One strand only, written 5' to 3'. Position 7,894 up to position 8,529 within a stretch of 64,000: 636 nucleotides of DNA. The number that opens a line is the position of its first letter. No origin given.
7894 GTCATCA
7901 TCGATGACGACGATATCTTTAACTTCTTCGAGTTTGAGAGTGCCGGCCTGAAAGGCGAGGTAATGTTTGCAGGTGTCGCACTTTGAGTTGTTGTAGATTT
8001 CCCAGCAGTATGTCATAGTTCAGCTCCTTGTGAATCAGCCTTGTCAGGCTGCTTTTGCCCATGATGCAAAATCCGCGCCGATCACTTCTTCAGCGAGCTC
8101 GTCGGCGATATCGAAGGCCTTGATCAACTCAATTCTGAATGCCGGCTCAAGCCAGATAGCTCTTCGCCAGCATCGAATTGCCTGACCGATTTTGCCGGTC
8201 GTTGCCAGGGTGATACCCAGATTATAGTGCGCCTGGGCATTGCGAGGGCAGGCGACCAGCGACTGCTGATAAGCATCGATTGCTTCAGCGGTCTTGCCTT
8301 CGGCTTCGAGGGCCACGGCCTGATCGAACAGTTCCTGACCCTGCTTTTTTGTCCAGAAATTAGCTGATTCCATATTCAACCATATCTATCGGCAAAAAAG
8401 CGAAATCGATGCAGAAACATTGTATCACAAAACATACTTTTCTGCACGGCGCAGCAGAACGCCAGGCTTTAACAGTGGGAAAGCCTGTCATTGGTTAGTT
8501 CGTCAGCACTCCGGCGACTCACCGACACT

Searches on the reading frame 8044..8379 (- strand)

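Call 36: search_protein_families(library=pfam, proteins=[window:8044-8379:-], max_evalue=0.01)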
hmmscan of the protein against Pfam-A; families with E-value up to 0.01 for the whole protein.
window:8044-8379:- (111 aa): 14 families
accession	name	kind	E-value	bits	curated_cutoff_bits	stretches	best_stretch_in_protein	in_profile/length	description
PF00515.34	TPR_1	-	7.9e-12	44.9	27.8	2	48-79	1-32/34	Tetratricopeptide repeat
PF13414.12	TPR_11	-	8.3e-12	45.1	26.8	1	26-62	6-42/42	TPR repeat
PF07719.23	TPR_2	-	1.6e-11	43.8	27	2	48-75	1-28/34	Tetratricopeptide repeat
PF13431.12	TPR_17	-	1.3e-07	31.8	24.4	1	36-68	1-33/34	Tetratricopeptide repeat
PF13432.12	TPR_16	-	4.8e-07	30.6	32.7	1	18-68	1-51/65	Tetratricopeptide repeat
PF13428.12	TPR_14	-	8.6e-07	29.5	23.5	1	18-55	5-42/44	Tetratricopeptide repeat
PF13181.12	TPR_8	-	2.3e-05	24.6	25.7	0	48-79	1-32/34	Tetratricopeptide repeat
PF13424.12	TPR_12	-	7.6e-05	23.3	30.1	1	21-74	10-71/77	Tetratricopeptide repeat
PF13174.12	TPR_6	-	9.3e-05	23.3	26.3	0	17-39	3-25/33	Tetratricopeptide repeat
PF04212.24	MIT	-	0.0002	21.8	30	1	13-41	3-31/66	MIT (microtubule interacting and transport) domain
PF24575.1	TPR_Slam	-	0.00032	21.5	35.2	1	18-60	51-93/104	Surface lipoprotein assembly modifier, N-terminal TPR repeats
PF07721.20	TPR_4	-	0.00053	20.8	27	0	48-73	1-26/26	Tetratricopeptide repeat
PF14559.12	TPR_19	-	0.00057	20.6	25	1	26-69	3-46/68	Tetratricopeptide repeat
PF13176.12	TPR_7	-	0.001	19.5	27.9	0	21-44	6-29/36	Tetratricopeptide repeat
